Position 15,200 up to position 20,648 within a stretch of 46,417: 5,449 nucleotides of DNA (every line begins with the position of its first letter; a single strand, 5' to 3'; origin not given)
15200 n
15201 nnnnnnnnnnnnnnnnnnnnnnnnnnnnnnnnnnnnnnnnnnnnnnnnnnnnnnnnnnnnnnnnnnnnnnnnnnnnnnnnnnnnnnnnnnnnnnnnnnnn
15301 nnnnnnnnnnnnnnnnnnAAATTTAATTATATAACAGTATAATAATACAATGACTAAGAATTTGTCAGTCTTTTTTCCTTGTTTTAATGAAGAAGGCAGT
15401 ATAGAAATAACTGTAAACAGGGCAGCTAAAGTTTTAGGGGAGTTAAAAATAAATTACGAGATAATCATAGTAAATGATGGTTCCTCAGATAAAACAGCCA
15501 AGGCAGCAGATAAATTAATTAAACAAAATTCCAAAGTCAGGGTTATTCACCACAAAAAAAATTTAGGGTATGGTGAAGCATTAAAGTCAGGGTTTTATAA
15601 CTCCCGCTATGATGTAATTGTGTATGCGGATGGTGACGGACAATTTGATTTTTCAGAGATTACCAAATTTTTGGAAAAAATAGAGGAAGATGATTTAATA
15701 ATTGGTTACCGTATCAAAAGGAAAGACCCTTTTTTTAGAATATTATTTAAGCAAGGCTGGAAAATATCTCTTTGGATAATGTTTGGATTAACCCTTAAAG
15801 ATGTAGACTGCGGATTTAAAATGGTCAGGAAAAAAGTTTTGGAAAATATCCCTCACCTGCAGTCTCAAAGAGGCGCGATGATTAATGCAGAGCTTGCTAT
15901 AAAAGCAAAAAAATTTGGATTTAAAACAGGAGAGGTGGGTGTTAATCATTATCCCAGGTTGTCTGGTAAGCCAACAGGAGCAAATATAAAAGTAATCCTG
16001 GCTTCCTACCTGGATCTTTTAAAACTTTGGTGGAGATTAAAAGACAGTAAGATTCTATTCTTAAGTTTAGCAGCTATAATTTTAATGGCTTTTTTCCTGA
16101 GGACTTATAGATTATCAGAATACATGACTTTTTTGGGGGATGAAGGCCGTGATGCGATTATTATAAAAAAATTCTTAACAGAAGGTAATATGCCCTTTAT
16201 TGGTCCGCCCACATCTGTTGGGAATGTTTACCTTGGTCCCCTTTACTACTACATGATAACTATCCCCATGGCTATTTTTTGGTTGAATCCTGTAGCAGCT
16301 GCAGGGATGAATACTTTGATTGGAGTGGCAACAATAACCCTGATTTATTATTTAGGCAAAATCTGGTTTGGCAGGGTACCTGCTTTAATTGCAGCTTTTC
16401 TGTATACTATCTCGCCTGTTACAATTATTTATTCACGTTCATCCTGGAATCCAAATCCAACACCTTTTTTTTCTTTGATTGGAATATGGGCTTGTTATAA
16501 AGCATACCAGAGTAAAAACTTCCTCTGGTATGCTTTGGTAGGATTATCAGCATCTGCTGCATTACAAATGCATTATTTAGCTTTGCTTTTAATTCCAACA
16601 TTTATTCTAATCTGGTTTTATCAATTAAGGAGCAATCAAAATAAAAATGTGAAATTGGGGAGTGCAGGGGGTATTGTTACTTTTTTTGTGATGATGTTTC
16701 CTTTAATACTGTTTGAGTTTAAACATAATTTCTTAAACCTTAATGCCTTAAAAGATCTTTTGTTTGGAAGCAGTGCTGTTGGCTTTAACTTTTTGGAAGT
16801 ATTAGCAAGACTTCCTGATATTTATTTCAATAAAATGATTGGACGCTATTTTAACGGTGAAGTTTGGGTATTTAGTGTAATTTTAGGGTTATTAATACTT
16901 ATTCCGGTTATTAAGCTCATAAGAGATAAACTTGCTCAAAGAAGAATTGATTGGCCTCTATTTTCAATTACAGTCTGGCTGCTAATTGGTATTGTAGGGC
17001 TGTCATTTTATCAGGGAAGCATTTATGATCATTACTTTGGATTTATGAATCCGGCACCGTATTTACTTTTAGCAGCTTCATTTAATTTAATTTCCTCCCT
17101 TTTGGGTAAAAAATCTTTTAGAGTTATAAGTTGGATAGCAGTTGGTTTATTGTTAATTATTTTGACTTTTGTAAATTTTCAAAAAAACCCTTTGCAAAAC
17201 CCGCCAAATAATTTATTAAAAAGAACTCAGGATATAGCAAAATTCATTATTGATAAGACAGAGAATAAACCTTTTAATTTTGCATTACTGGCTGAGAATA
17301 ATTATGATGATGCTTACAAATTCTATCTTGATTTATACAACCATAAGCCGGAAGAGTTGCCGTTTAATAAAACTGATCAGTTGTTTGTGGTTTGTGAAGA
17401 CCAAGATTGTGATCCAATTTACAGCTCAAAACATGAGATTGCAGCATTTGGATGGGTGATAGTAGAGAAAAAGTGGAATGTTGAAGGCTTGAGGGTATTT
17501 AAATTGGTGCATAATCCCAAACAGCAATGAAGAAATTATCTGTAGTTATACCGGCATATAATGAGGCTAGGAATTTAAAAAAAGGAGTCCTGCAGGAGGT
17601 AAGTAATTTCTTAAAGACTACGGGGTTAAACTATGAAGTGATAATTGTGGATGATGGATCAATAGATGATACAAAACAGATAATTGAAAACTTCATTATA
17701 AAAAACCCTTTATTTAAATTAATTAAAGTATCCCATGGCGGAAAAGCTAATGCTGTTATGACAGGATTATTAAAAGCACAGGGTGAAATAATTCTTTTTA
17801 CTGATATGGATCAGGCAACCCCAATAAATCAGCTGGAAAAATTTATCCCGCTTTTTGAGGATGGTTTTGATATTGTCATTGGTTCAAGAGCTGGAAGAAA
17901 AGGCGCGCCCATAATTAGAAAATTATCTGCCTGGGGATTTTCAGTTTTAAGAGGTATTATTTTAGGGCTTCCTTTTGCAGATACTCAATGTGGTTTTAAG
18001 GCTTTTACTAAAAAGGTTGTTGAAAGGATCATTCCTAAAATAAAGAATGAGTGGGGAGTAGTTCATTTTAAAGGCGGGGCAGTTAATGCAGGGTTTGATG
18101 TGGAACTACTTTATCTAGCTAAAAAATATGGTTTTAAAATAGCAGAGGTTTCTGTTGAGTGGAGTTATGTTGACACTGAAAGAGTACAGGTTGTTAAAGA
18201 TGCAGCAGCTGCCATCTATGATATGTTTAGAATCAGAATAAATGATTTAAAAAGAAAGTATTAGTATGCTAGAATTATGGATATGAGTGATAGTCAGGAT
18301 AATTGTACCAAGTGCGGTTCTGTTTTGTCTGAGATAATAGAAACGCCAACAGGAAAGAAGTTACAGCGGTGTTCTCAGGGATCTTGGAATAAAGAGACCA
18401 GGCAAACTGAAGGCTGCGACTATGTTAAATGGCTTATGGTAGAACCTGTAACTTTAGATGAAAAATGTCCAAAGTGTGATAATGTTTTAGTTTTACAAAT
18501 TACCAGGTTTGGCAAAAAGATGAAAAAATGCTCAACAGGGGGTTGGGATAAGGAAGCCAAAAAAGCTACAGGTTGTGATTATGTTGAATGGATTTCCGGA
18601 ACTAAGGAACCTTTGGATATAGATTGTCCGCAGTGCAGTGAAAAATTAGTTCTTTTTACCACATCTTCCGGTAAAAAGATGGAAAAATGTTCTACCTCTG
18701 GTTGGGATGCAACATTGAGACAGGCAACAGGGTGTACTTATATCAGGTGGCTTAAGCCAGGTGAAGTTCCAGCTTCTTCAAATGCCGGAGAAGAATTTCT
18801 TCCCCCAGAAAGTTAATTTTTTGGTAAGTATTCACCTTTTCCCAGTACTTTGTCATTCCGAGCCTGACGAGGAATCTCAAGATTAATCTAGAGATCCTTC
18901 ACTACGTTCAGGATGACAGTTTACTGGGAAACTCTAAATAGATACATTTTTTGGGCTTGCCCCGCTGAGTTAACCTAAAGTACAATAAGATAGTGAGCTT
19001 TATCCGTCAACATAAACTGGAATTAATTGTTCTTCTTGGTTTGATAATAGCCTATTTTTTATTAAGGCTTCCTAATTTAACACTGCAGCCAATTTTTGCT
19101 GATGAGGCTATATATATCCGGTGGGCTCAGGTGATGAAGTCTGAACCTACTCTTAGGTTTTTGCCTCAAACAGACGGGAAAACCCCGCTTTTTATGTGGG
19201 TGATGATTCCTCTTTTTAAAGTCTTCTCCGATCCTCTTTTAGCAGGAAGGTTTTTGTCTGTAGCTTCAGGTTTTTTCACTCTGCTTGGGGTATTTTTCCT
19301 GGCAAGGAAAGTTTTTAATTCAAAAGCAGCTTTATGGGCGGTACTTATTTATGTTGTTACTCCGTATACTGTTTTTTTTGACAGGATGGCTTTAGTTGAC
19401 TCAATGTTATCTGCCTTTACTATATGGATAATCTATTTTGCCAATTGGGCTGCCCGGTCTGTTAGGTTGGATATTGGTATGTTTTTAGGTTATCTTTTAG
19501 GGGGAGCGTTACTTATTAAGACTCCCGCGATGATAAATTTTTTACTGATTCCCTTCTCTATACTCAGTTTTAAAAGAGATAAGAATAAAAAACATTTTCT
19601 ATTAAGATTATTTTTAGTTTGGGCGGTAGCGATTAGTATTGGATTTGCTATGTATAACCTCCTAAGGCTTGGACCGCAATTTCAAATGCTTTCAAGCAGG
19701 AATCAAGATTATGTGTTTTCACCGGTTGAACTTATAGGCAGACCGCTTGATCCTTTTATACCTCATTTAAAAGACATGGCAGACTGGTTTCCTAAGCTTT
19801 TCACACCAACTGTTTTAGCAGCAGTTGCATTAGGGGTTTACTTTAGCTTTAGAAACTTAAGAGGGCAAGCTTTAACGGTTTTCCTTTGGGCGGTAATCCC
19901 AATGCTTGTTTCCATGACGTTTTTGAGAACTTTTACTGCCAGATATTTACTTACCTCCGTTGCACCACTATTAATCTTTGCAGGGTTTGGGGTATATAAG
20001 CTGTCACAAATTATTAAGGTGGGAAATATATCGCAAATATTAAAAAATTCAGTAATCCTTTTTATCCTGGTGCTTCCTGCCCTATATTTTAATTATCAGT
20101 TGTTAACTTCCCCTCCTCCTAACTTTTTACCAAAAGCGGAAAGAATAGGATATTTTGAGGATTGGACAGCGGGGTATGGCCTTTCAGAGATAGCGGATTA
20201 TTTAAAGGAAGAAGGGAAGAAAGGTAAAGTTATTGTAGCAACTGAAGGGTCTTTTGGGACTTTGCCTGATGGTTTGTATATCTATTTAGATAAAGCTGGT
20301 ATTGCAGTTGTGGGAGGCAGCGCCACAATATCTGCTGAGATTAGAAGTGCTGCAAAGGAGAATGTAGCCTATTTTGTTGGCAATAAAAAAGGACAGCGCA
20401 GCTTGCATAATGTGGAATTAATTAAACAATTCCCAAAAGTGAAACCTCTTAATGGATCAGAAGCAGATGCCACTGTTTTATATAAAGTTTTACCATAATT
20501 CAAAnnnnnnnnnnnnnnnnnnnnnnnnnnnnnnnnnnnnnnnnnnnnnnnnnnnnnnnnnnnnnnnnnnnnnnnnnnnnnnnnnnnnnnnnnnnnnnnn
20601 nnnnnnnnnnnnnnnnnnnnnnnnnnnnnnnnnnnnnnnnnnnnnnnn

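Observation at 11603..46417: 35-kb locus with about 16 GT-C enzymes: an ER-like lipid-donor glycan assembly line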

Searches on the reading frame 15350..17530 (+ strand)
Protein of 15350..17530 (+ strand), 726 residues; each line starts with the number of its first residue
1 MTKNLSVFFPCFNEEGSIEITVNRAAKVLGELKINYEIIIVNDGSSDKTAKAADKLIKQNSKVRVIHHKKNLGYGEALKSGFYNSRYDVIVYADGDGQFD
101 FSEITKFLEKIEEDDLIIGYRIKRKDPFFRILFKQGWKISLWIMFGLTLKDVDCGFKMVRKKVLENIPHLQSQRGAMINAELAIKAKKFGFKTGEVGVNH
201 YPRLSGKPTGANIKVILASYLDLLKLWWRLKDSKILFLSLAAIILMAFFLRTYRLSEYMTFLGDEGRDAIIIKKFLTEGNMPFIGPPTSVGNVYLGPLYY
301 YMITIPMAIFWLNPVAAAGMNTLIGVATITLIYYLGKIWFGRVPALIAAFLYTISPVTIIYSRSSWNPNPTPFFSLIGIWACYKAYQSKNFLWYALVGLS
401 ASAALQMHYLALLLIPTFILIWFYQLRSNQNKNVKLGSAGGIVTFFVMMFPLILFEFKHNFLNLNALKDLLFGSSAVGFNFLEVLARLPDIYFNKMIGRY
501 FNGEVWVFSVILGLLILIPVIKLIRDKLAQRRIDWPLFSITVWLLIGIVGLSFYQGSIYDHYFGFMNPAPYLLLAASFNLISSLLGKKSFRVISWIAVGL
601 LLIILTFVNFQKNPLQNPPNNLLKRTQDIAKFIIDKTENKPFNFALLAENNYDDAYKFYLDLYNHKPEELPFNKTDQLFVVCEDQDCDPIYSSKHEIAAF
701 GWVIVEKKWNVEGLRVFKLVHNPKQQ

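Call 3: search_protein_families(library=pfam, proteins=[window:15350-17530:+], max_evalue=0.01)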
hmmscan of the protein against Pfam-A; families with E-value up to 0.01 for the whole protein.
window:15350-17530:+ (726 aa): 4 families
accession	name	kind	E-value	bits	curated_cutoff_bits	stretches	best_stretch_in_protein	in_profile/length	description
PF00535.33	Glycos_transf_2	-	1.3e-29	103.7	23.3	1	6-166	1-166/168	Glycosyl transferase family 2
PF13231.12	PMT_2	-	4.6e-12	46.9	26.1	1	297-446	4-155/160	Dolichyl-phosphate-mannose-protein mannosyltransferase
PF10111.15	Glyco_tranf_2_2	-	1.1e-05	25.5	27.3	1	10-108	5-103/276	Glycosyltransferase like family 2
PF13641.12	Glyco_tranf_2_3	-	0.00012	22.6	27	1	5-96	3-96/230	Glycosyltransferase like family 2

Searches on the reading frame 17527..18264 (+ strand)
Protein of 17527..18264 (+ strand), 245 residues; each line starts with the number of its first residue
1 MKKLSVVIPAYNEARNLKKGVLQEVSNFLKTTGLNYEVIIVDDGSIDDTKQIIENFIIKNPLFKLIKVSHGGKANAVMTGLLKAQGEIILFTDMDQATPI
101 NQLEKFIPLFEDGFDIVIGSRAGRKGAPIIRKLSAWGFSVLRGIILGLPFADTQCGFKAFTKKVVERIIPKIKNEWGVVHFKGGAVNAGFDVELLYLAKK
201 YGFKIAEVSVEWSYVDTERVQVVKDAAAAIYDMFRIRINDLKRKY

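Call 3: search_protein_families(library=pfam, proteins=[window:17527-18264:+], max_evalue=0.01)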
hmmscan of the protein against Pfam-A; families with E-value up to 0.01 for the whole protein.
window:17527-18264:+ (245 aa): 3 families
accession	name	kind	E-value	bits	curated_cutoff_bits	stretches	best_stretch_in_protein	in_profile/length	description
PF00535.33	Glycos_transf_2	-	3.5e-30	105.6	23.3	1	5-168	1-167/168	Glycosyl transferase family 2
PF10111.15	Glyco_tranf_2_2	-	9.8e-09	35.5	27.3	1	5-108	1-104/276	Glycosyltransferase like family 2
PF13641.12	Glyco_tranf_2_3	-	0.00057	20.4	27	1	4-209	3-205/230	Glycosyltransferase like family 2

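Call 31: search_protein_families(library=ncbifam, proteins=[window:17527-18264:+], max_evalue=0.001)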
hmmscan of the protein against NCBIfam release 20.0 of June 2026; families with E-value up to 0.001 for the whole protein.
window:17527-18264:+ (245 aa): 20 families
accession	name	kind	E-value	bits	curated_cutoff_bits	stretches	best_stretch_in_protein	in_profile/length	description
NF047588.1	GlcsyltransPgfSStrep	equivalog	1.6e-22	80.1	500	1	3-169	2-168/308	glycosyltransferase PgfS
NF007986.1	PRK10714.1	equivalog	2.4e-18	66.2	529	1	1-168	5-172/316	undecaprenyl-phosphate 4-deoxy-4-formamido-L-arabinose transferase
NF041391.1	DPhHxTase_Halo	equivalog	1e-16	60.5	375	1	10-212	3-183/213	dolichyl-phosphate hexose transferase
NF041875.1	EPS_EpsD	equivalog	1.8e-15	57.2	370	1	4-113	1-107/325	exopolysaccharide biosynthesis glycosyltransferase EpsD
TIGR03937.1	PgaC_IcaA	equivalog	1.8e-15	56.8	422.3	1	2-140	45-182/407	poly-beta-1,6-N-acetyl-D-glucosamine synthase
NF007482.0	PRK10073.1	equivalog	3.3e-14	52.6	423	1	2-101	6-101/334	glycosyltransferase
NF038302.1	EPS_HpsE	equivalog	9.5e-13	47.8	300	1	3-97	2-98/307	hormogonium polysaccharide biosynthesis glycosyltransferase HpsE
TIGR04283.1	glyco_like_mftF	equivalog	1.6e-12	47.5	182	1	4-107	1-94/221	TIGR04283 family arsenosugar biosynthesis glycosyltransferase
NF050050.1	ProtGlycPglI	equivalog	2.9e-11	43.3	500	1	1-138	1-136/306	GalNAc(5)-diNAcBac-PP-undecaprenol beta-1,3-glucosyltransferase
TIGR04182.1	glyco_TIGR04182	equivalog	5.1e-11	42.5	325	1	4-168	2-159/293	S-layer glycoprotein N-glycosyltransferase AglJ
NF047683.1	TeichurnBiosyTuaG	equivalog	1.3e-10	41.3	400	1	3-108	7-109/252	teichuronic acid biosynthesis protein TuaG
NF010496.0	PRK13915.1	equivalog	1.6e-09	37.3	262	1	2-99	31-130/307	glucosyl-3-phosphoglycerate synthase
TIGR03965.1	mycofact_glyco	equivalog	5.3e-09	35.5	280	1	3-113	75-182/467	mycofactocin biosynthesis glycosyltransferase MftF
NF058614.1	PPMAGASynPpgS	equivalog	7e-09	35.4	370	1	6-168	4-165/226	polyprenyl-phospho-N-acetylgalactosaminyl synthase PpgS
NF038299.1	EPS_HpsN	equivalog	1.2e-07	31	425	1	3-124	2-118/317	hormogonium polysaccharide biosynthesis glycosyltransferase HpsN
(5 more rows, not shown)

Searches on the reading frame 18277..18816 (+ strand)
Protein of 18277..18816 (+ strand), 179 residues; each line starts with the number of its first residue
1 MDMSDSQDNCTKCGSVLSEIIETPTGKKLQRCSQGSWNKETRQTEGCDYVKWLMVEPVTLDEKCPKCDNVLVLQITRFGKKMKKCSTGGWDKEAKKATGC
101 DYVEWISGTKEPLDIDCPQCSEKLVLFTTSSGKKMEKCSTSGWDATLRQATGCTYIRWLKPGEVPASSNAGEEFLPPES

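Call 3: search_protein_families(library=pfam, proteins=[window:18277-18816:+], max_evalue=0.01)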
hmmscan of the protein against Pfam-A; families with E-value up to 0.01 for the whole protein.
window:18277-18816:+ (179 aa): 6 families
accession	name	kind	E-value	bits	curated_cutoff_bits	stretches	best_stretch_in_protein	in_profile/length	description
PF01396.24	Zn_ribbon_Top1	-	3.8e-05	23.8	32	0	61-80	1-20/39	Topoisomerase DNA binding C4 zinc finger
PF17309.7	DUF5356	-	0.00036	20.9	26.4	0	72-92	30-50/135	Family of unknown function (DUF5356)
PF23549.1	Zn_ribbon_GRF_2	-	0.0016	18.6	27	0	116-133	3-20/45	GRF-like zinc ribbon domain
PF01667.23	Ribosomal_S27e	-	0.0039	17.3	24.5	0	113-139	6-30/55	Ribosomal protein S27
PF09723.15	Zn_ribbon_8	-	0.0047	17.3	34.4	0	104-123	17-36/41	Zinc ribbon domain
PF13248.11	Zn_ribbon_3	-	0.0099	15.8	27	0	4-17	13-26/26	zinc-ribbon domain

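Call 10: search_protein_families(library=ncbifam, proteins=[window:18277-18816:+], max_evalue=0.1)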
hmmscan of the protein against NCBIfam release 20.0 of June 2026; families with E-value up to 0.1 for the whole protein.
window:18277-18816:+ (179 aa): 3 families
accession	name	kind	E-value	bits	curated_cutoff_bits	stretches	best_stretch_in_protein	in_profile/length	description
NF001629.0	PRK00415.1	equivalog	0.0019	17.7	70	0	113-133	13-33/62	30S ribosomal protein S27e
NF038384.1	zinc_YnfU_fam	subfamily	0.016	14.8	36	0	110-123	12-25/52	YnfU family zinc-binding protein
NF011481.0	PRK14890.1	equivalog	0.083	12.9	61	0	106-131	19-44/61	putative Zn-ribbon RNA-binding protein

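Call 42: search_protein_families(library=pfam, proteins=[window:18277-18816:+], max_evalue=10)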
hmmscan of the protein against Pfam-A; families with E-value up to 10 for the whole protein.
window:18277-18816:+ (179 aa): 28 families (the best 25 are shown)
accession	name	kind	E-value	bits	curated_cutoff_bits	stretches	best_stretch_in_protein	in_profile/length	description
PF01396.24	Zn_ribbon_Top1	-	3.8e-05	23.8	32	2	61-80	1-20/39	Topoisomerase DNA binding C4 zinc finger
PF17309.7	DUF5356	-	0.00036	20.9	26.4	2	72-92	30-50/135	Family of unknown function (DUF5356)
PF23549.1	Zn_ribbon_GRF_2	-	0.0016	18.6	27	2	116-133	3-20/45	GRF-like zinc ribbon domain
PF01667.23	Ribosomal_S27e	-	0.0039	17.3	24.5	2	113-139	6-30/55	Ribosomal protein S27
PF09723.15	Zn_ribbon_8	-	0.0047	17.3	34.4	1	104-123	17-36/41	Zinc ribbon domain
PF13248.11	Zn_ribbon_3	-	0.0099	15.8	27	2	4-17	13-26/26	zinc-ribbon domain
PF13453.11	Zn_ribbon_TFIIB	-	0.046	13.6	22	1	116-138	1-22/41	Transcription factor zinc-finger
PF06677.18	Auto_anti-p27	-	0.05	14.2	24.1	1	60-72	14-26/40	Sjogren's syndrome/scleroderma autoantigen 1 (Autoantigen p27)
PF22910.1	EDR4-like_1st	-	0.068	13.3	27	1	63-71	6-14/34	Enhanced disease resistance 4-like, N-terminal domain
PF20120.5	DUF6510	-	0.082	13.2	26.4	0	9-29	53-73/86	Family of unknown function (DUF6510)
PF12760.12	Zn_ribbon_IS1595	-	0.2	12.1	25.4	1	63-82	20-37/46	Transposase zinc-ribbon domain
PF24292.1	DUF7479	-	0.23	12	27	1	63-73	32-42/60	Domain of unknown function (DUF7479)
PF08271.17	Zn_Ribbon_TF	-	0.23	11.5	29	1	10-19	22-31/43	TFIIB zinc-binding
PF01096.23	Zn_ribbon_TFIIS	-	0.25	11.7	21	0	63-69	2-8/39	Transcription factor S-II (TFIIS)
PF13005.12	zf-IS66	-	0.3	12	27.3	0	8-22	2-16/46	zinc-finger binding domain of transposase IS66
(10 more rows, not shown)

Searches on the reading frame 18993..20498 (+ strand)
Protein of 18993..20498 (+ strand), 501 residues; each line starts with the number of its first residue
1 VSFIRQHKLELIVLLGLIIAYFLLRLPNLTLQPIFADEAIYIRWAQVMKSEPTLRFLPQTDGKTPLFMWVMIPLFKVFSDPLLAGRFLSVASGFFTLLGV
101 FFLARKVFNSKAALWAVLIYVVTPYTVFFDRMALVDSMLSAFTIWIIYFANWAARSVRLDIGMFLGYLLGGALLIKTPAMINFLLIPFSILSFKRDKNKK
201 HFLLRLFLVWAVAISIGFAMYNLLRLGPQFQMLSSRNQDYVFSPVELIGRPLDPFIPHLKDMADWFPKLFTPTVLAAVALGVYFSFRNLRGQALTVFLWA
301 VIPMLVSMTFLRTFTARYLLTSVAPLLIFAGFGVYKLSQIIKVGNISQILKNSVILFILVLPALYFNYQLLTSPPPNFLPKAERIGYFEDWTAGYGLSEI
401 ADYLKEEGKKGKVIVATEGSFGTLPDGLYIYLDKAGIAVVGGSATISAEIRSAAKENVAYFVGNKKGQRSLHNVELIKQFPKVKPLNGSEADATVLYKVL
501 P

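Call 3: search_protein_families(library=pfam, proteins=[window:18993-20498:+], max_evalue=0.01)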
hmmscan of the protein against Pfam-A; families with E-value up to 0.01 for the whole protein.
window:18993-20498:+ (501 aa): 2 families
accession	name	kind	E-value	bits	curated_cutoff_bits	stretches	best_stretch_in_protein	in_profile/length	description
PF13231.12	PMT_2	-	8.8e-14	52.5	26.1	1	63-213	2-153/160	Dolichyl-phosphate-mannose-protein mannosyltransferase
PF02366.24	PMT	-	0.00049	20.2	22.7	1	62-194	61-203/245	Dolichyl-phosphate-mannose-protein mannosyltransferase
